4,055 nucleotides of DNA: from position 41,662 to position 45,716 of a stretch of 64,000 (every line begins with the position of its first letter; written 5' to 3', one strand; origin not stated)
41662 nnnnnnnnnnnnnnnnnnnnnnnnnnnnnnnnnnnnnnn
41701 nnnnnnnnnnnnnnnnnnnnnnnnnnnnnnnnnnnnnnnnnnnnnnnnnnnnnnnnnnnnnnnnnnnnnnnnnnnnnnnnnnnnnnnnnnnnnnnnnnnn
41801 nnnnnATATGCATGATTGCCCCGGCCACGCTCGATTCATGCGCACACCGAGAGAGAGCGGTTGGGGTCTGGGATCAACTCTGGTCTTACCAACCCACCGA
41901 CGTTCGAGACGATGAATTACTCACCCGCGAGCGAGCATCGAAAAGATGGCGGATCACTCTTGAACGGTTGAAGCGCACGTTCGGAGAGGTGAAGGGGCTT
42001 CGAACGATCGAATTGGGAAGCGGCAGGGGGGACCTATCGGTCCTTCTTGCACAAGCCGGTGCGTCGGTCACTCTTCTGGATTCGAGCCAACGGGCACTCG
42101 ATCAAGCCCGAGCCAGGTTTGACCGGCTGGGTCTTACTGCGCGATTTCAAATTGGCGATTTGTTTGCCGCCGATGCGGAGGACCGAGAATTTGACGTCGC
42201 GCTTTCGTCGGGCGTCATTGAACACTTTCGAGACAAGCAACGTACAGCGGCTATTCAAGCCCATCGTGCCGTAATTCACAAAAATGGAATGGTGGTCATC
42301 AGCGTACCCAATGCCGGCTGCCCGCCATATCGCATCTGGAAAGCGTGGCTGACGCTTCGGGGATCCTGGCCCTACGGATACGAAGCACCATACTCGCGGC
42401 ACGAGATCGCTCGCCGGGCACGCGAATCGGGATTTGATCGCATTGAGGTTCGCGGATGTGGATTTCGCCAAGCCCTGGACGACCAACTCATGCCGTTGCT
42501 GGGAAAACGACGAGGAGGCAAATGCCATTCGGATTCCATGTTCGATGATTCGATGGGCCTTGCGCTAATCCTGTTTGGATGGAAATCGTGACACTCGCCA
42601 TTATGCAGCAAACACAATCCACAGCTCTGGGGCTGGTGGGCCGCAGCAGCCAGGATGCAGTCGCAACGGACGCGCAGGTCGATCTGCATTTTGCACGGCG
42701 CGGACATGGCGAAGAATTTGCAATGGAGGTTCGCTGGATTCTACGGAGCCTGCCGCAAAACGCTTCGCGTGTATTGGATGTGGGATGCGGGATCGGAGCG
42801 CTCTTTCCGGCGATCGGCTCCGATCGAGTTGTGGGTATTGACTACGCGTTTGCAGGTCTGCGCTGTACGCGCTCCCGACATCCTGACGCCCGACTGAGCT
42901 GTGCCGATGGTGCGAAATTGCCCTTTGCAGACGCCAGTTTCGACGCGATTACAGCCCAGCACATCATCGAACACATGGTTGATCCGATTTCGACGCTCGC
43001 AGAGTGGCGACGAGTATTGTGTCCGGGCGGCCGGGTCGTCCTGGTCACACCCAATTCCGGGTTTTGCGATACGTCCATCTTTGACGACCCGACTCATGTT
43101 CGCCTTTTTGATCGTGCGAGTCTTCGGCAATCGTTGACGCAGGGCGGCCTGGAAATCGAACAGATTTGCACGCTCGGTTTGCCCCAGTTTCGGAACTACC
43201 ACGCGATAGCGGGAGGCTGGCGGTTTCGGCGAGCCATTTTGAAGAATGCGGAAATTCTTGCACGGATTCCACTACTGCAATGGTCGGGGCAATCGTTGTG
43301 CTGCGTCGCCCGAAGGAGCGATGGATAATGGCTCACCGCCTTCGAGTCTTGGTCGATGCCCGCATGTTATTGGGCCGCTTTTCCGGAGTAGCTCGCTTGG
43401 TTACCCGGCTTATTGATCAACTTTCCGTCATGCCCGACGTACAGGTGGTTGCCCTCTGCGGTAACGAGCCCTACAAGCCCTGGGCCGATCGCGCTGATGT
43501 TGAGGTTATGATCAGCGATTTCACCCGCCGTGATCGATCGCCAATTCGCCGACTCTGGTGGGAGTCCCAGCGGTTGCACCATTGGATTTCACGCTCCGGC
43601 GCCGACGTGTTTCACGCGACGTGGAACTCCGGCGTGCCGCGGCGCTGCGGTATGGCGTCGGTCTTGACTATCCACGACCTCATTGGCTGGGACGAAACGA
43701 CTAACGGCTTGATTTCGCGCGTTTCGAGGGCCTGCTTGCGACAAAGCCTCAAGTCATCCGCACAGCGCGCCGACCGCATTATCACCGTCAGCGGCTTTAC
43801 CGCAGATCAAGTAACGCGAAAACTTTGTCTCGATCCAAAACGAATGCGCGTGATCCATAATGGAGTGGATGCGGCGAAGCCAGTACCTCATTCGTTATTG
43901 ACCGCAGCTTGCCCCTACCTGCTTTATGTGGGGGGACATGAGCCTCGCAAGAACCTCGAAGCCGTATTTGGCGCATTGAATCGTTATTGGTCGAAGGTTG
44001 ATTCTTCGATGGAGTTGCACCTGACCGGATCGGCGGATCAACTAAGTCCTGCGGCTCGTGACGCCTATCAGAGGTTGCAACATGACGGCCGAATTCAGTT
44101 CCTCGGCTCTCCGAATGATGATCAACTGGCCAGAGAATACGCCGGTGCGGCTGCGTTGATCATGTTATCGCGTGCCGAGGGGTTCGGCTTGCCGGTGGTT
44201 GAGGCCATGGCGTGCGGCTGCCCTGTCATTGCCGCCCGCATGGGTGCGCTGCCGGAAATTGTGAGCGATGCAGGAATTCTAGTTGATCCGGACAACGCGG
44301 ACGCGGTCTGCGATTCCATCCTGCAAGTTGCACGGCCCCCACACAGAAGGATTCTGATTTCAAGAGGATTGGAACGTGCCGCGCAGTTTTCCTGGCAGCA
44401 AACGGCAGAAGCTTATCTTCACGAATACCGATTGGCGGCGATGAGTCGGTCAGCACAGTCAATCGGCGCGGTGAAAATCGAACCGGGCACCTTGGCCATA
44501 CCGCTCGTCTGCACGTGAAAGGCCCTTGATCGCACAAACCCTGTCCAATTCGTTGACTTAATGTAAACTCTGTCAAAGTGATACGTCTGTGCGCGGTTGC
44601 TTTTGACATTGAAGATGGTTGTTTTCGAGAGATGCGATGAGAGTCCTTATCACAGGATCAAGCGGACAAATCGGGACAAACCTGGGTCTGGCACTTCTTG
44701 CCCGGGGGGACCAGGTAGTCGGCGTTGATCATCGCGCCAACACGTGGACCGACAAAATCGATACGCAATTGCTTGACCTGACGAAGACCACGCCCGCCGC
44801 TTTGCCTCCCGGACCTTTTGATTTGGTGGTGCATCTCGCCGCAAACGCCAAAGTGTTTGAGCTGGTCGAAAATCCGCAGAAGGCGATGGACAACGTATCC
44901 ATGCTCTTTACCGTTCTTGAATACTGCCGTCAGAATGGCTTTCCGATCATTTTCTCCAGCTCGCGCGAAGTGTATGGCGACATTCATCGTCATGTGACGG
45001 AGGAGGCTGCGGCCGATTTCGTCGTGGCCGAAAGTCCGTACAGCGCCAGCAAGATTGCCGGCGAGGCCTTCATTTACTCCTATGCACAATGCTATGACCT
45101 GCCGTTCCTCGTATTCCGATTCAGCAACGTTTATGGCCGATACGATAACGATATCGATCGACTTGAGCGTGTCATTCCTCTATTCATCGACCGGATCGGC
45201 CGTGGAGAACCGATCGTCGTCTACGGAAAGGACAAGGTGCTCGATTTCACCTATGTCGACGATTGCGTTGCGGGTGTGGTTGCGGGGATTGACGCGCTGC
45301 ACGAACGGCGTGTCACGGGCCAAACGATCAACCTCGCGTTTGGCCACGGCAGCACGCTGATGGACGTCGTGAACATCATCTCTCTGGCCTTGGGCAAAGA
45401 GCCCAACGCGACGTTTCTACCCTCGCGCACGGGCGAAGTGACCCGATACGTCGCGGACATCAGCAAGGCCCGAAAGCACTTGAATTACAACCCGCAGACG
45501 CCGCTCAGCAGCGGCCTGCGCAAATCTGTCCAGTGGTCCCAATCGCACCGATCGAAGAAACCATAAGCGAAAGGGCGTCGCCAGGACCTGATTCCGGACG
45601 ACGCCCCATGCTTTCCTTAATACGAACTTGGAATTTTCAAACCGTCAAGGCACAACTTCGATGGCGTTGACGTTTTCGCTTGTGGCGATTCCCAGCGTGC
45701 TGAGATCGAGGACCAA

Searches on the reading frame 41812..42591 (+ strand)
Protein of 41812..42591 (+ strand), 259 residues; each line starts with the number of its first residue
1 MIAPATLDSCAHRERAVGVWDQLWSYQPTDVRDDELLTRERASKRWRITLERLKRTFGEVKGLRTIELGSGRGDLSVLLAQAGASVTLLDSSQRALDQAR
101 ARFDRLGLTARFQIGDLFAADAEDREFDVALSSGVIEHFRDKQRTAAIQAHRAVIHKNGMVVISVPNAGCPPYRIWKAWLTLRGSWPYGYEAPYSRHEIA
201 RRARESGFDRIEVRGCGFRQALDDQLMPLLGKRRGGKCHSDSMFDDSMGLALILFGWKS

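Call 82: search_protein_families(library=pfam, proteins=[window:41812-42591:+], max_evalue=0.001)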
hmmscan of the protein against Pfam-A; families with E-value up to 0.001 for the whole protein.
window:41812-42591:+ (259 aa): 7 families
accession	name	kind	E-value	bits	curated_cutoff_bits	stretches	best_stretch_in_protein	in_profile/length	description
PF13649.12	Methyltransf_25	-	6.6e-17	62.4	27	1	67-159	3-97/97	Methyltransferase domain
PF13489.12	Methyltransf_23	-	1.1e-15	58.2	27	1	51-211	11-162/164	Methyltransferase domain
PF13847.12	Methyltransf_31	-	6.9e-15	55.4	27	1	61-167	3-113/145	Methyltransferase domain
PF08241.18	Methyltransf_11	-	2.3e-13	51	21.2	1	67-163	2-95/95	Methyltransferase domain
PF08242.18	Methyltransf_12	-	1e-12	49.1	30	1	66-160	1-97/98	Methyltransferase domain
PF05175.20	MTS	-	1.5e-05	25.2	23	1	61-132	31-104/170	Methyltransferase small domain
PF02353.26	CMAS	-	3.8e-05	23.6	27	1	32-163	37-164/273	Mycolic acid cyclopropane synthetase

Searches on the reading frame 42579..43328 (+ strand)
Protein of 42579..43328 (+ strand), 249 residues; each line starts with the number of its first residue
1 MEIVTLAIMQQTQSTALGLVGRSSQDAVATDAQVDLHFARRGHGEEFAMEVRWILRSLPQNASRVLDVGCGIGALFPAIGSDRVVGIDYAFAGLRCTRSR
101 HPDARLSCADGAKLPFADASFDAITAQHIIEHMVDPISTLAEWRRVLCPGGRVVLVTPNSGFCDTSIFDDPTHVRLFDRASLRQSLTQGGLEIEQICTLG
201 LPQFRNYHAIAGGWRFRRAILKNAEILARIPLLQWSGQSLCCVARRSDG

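Call 82: search_protein_families(library=pfam, proteins=[window:42579-43328:+], max_evalue=0.001)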
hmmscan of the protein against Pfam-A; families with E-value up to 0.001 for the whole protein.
window:42579-43328:+ (249 aa): 7 families
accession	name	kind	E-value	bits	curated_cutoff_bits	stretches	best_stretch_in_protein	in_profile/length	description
PF08241.18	Methyltransf_11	-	2.2e-20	73.5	21.2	1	66-155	1-95/95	Methyltransferase domain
PF13489.12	Methyltransf_23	-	3.4e-16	59.8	27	1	53-195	12-163/164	Methyltransferase domain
PF13649.12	Methyltransf_25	-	1.8e-15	57.8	27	1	65-151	1-97/97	Methyltransferase domain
PF08242.18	Methyltransf_12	-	4.7e-11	43.7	30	1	66-153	1-98/98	Methyltransferase domain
PF13847.12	Methyltransf_31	-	6e-11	42.7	27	1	61-159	3-113/145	Methyltransferase domain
PF01209.24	Ubie_methyltran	-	8.2e-08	32.3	20.1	1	60-156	46-152/233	ubiE/COQ5 methyltransferase family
PF07021.18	MetW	-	5.9e-05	23.2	21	1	57-163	9-115/193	Methionine biosynthesis protein MetW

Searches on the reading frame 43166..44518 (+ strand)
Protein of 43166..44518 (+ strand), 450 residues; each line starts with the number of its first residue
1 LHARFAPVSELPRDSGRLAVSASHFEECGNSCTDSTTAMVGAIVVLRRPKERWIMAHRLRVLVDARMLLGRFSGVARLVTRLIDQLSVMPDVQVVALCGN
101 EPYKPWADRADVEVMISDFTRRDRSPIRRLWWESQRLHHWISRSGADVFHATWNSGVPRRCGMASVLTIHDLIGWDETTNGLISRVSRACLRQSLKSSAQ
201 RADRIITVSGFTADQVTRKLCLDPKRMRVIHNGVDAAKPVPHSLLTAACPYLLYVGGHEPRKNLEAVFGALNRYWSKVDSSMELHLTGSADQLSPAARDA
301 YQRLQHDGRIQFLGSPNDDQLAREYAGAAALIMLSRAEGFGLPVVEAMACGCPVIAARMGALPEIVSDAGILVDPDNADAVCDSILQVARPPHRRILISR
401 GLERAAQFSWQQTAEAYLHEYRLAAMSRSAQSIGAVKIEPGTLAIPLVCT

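Call 18: search_protein_families(library=pfam, proteins=[window:43166-44518:+], max_evalue=0.01)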
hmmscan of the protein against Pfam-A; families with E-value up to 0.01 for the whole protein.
window:43166-44518:+ (450 aa): 6 families
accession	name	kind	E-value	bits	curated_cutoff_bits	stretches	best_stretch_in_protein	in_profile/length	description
PF13692.12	Glyco_trans_1_4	-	1.9e-24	87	27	1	250-388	2-139/142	Glycosyl transferases group 1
PF00534.26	Glycos_transf_1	-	1.5e-23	83.6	26.4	1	250-390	16-157/172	Glycosyl transferases group 1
PF13439.12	Glyco_transf_4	-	7.8e-19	68.8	28.5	1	73-237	2-169/170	Glycosyltransferase Family 4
PF13579.12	Glyco_trans_4_4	-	1.3e-11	45.5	29.7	1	74-233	2-158/158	Glycosyl transferase 4-like domain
PF20706.3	GT4-conflict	-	2e-11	43.9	26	1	199-368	144-322/385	Family 4 Glycosyltransferase in conflict systems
PF13524.12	Glyco_trans_1_2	-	1.7e-06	28.5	25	1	284-418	17-143/144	Glycosyl transferase-like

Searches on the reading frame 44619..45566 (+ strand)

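Call 18: search_protein_families(library=pfam, proteins=[window:44619-45566:+], max_evalue=0.01)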
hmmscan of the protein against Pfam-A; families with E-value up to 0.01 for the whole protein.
window:44619-45566:+ (315 aa): 7 families
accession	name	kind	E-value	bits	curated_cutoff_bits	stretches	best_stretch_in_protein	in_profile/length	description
PF01370.27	Epimerase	-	1e-42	146.6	20.9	1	9-238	1-238/240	NAD dependent epimerase/dehydratase family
PF16363.11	GDP_Man_Dehyd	-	1.4e-35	123.8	27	1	10-302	1-331/332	GDP-mannose 4,6 dehydratase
PF04321.23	RmlD_sub_bind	-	6.1e-15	55.5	27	1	7-179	1-159/287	RmlD substrate binding domain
PF07993.18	NAD_binding_4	-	2.1e-08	34.1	20.1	1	67-218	89-256/258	Male sterility protein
PF01073.25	3Beta_HSD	-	7.4e-08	32.2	22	1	10-230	1-235/280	3-beta hydroxysteroid dehydrogenase/isomerase family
PF02719.21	Polysacc_synt_2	-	0.0033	17.1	20.2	0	141-220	138-213/293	Polysaccharide biosynthesis protein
PF00106.31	adh_short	-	0.0034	17.3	26.6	0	9-43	3-37/195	short chain dehydrogenase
